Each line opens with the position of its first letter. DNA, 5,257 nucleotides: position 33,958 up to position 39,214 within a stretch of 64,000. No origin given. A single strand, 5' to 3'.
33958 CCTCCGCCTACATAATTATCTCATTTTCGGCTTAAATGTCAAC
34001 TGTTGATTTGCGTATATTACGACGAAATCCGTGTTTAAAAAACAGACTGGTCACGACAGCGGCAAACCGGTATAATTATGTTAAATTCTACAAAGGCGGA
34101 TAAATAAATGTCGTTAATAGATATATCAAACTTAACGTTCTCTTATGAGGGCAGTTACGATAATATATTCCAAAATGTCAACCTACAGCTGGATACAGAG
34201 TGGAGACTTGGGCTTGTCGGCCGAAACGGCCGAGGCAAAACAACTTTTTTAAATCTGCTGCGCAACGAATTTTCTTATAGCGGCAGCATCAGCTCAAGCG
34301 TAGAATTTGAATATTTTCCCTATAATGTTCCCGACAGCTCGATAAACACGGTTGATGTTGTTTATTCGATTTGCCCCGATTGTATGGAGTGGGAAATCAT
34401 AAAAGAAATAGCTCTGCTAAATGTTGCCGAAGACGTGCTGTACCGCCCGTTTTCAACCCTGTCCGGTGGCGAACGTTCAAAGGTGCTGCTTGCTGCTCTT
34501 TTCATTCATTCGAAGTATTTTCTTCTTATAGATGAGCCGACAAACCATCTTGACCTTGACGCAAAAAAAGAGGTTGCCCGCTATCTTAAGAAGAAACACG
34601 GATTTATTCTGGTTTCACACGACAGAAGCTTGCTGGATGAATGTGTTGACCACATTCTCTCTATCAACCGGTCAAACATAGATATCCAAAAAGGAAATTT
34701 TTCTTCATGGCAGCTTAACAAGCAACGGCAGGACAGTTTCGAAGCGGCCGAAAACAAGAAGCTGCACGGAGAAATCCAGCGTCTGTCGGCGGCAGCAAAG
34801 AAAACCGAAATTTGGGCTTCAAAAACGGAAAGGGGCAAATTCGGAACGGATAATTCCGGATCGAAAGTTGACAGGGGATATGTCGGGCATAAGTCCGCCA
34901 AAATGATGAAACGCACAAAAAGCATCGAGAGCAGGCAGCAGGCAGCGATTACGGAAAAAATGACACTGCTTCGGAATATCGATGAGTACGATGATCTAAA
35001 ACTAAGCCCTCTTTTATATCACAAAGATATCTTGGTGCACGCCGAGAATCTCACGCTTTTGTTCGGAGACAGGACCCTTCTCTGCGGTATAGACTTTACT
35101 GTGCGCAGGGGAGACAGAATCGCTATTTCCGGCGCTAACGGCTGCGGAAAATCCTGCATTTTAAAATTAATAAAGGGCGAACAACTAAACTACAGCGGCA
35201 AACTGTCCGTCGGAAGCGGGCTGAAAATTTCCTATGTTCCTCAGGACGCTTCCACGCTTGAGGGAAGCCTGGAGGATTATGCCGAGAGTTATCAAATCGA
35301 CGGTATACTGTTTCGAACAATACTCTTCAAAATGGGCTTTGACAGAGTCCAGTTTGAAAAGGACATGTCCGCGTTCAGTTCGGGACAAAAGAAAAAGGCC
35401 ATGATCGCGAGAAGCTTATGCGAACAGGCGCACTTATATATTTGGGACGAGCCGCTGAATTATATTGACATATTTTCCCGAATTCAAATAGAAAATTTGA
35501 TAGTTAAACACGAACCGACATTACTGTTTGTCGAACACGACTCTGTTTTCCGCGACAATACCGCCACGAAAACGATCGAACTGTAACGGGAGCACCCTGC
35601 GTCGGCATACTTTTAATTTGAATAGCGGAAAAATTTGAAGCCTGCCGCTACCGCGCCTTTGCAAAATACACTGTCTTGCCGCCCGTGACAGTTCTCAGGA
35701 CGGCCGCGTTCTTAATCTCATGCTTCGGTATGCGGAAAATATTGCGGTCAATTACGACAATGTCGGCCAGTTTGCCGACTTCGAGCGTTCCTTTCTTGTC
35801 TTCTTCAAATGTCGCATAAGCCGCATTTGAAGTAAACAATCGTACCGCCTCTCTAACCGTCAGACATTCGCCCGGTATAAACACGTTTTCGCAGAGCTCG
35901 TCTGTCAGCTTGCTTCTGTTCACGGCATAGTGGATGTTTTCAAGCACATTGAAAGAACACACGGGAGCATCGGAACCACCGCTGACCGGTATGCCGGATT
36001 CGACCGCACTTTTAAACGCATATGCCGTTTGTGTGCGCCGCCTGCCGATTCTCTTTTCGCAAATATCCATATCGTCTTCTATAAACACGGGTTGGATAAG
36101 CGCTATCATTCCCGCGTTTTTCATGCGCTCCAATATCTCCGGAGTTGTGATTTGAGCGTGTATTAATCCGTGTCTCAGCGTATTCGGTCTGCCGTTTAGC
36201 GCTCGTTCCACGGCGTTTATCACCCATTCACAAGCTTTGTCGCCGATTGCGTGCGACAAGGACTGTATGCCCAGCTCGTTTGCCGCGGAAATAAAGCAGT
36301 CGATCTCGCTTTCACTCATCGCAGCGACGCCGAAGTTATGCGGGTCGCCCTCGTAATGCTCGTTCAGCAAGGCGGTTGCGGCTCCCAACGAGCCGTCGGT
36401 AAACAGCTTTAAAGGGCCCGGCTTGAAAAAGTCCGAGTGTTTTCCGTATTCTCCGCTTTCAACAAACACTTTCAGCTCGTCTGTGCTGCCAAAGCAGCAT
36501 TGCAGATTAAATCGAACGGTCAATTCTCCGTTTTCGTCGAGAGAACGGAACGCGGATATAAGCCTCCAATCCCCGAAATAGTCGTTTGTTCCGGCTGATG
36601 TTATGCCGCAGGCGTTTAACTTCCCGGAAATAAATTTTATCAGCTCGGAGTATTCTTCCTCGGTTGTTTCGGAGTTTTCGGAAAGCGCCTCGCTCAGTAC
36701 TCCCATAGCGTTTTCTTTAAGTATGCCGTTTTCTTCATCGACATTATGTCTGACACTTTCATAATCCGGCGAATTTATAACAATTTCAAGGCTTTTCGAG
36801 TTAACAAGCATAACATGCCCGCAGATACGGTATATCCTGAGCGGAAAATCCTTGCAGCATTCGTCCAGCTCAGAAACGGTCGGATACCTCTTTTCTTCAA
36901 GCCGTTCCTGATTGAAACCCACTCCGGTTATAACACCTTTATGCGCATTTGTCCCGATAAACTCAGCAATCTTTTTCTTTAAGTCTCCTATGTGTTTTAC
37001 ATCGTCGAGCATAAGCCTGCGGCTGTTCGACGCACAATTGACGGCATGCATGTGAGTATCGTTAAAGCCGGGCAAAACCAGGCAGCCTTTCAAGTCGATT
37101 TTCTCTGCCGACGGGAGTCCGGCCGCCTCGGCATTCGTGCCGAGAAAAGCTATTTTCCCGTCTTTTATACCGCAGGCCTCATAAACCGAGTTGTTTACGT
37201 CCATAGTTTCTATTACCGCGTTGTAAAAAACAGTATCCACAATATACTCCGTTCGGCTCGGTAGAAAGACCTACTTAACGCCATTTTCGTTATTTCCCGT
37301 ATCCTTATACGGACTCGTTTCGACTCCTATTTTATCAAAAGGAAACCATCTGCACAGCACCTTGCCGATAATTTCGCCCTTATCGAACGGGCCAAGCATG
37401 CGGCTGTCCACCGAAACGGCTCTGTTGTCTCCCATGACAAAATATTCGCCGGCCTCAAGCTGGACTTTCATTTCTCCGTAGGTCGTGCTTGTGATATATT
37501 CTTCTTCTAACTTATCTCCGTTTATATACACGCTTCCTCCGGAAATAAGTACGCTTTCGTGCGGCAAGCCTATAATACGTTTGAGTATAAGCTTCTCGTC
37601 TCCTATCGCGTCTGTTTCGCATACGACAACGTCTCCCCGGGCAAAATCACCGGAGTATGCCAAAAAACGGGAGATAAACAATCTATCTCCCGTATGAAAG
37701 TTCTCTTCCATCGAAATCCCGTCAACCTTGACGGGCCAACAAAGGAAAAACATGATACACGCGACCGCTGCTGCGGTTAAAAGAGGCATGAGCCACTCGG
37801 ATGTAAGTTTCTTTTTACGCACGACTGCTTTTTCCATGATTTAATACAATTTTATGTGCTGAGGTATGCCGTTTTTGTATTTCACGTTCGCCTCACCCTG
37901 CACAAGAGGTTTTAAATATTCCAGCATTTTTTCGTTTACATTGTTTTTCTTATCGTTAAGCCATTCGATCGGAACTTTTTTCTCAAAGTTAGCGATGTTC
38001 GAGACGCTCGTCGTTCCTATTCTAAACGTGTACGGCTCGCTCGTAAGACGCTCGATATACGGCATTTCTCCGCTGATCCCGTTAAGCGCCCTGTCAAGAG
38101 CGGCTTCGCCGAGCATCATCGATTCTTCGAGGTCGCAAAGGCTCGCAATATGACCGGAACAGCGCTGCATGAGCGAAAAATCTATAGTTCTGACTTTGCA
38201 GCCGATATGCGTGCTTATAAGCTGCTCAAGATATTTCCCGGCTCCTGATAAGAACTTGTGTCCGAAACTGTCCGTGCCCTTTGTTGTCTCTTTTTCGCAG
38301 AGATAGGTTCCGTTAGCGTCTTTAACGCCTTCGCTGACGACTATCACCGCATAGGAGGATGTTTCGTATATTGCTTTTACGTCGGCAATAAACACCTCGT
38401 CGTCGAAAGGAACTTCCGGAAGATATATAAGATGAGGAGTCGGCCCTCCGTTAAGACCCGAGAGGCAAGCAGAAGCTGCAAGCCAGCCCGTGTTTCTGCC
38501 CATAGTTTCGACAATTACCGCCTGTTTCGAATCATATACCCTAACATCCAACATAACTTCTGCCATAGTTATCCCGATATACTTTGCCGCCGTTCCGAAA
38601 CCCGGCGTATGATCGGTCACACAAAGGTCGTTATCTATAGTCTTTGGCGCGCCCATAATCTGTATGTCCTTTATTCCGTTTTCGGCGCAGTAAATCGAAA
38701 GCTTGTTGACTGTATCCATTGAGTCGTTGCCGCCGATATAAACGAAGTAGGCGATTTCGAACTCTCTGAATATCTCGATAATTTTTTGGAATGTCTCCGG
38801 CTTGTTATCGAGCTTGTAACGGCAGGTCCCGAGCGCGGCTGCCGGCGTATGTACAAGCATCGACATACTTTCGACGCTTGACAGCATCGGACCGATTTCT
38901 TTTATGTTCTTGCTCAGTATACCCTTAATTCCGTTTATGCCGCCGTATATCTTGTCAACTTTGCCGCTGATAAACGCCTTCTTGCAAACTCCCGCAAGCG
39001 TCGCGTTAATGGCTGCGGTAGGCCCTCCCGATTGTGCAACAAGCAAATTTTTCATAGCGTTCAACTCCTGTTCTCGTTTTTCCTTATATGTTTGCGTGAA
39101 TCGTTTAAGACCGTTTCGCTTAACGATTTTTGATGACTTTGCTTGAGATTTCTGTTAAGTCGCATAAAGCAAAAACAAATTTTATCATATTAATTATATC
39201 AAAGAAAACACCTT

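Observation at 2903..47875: A family of modular MITE/BIME-like elements with ATTAC...GTAAT ends occupies most large intergenic gaps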

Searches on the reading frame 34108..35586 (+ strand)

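Call 25: search_protein_families(library=pfam, proteins=[window:34108-35586:+])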
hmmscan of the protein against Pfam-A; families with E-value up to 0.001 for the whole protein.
window:34108-35586:+ (492 aa): 6 families
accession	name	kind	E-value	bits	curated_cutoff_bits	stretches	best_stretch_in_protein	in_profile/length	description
PF00005.33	ABC_tran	-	1.5e-38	132.9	25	2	327-451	3-137/137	ABC transporter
PF13304.12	AAA_21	-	3.5e-13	50.7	27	1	105-177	225-304/304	AAA domain, putative AbiEii toxin, Type IV TA system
PF02463.25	SMC_N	-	4.3e-09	36.6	40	1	117-187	136-212/220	RecF/RecN/SMC N terminal domain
PF13476.12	AAA_23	-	9.9e-05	23.5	27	0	338-356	22-40/201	AAA domain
PF07693.20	KAP_NTPase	-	0.00012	21.9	20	0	27-97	16-87/293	KAP family P-loop domain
PF13555.12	AAA_29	-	0.0005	20.2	27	0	331-352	18-39/61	P-loop containing region of AAA domain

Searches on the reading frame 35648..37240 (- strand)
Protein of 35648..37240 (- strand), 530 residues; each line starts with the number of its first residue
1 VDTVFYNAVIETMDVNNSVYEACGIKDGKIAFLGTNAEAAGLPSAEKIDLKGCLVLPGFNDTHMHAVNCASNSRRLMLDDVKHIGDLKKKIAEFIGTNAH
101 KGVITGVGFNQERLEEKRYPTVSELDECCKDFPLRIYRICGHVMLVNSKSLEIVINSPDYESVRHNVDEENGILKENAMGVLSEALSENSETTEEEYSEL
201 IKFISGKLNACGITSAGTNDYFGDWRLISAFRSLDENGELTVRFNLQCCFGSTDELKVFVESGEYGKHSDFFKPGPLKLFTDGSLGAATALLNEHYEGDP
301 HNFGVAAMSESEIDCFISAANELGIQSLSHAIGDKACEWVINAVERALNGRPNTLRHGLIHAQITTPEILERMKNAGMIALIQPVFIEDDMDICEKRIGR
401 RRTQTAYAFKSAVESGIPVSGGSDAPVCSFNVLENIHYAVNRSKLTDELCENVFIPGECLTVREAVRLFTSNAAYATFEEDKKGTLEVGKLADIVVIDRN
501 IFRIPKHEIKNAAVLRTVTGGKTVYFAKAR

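Call 66: search_protein_families(library=pfam, max_evalue=1e-8, proteins=[window:35648-37240:-])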
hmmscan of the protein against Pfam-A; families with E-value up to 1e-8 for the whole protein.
window:35648-37240:- (530 aa): 2 families
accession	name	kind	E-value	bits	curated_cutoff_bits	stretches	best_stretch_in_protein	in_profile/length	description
PF07969.17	Amidohydro_3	-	9.4e-95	319.3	29.7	1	48-525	3-472/472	Amidohydrolase family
PF01979.26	Amidohydro_1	-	1.4e-16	61.1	25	1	307-524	131-345/345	Amidohydrolase family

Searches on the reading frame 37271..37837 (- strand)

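Call 66: search_protein_families(library=pfam, max_evalue=1e-8, proteins=[window:37271-37837:-])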
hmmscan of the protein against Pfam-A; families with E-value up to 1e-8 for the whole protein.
window:37271-37837:- (188 aa): 1 family
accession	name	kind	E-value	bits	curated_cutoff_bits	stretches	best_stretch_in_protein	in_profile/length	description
PF10502.14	Peptidase_S26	-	2.3e-35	122.5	22.9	1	14-165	3-168/168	Signal peptidase, peptidase S26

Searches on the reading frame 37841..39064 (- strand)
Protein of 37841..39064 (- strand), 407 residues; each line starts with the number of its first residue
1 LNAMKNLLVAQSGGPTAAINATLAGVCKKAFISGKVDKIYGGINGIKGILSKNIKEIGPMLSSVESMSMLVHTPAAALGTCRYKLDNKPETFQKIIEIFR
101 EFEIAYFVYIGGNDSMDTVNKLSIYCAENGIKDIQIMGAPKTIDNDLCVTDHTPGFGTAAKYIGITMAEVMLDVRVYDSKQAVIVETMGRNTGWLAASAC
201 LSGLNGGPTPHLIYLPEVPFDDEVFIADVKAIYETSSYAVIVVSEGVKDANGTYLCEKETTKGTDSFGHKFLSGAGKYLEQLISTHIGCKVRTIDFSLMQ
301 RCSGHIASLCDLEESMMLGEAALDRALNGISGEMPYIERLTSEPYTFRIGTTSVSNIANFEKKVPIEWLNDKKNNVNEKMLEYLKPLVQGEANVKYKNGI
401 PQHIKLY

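Call 9: search_protein_families(library=ncbifam, proteins=[window:37841-39064:-])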
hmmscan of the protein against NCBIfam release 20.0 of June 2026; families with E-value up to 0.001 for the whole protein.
window:37841-39064:- (407 aa): 11 families
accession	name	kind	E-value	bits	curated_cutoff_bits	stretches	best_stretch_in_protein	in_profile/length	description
NF010675.0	PRK14072.1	subfamily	4.4e-145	483.5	273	1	4-406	3-404/416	diphosphate--fructose-6-phosphate 1-phosphotransferase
TIGR02483.1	PFK_mixed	subfamily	4.7e-43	147.5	430.55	1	9-334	4-308/325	phosphofructokinase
NF002872.1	PRK03202.1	subfamily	1.6e-40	139.1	253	1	9-339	5-292/323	ATP-dependent 6-phosphofructokinase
NF010674.0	PRK14071.1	equivalog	3.1e-31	108.6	544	1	1-324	1-308/360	ATP-dependent 6-phosphofructokinase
NF005301.0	PRK06830.1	equivalog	2.9e-26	92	400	1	11-329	88-394/445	ATP-dependent 6-phosphofructokinase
TIGR02482.1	PFKA_ATP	equivalog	3.4e-25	88.7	371.35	1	9-251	4-227/301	6-phosphofructokinase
NF041103.1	PFKA_PPi_Ttgales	equivalog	5.5e-23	81.7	550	1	11-269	5-260/407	diphosphate--fructose-6-phosphate 1-phosphotransferase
NF005121.0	PRK06555.1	equivalog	1.3e-18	66.9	395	1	103-200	112-207/404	pyrophosphate--fructose-6-phosphate 1-phosphotransferase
TIGR02478.1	6PF1K_euk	equivalog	7.2e-18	64.1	708.4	2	131-255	138-259/744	6-phosphofructokinase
NF005482.0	PRK07085.1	subfamily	1.5e-15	56.8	446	1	5-196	74-260/558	diphosphate--fructose-6-phosphate 1-phosphotransferase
TIGR02477.1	PFKA_PPi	equivalog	2.7e-13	49.3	587.95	1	10-201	73-259/539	diphosphate--fructose-6-phosphate 1-phosphotransferase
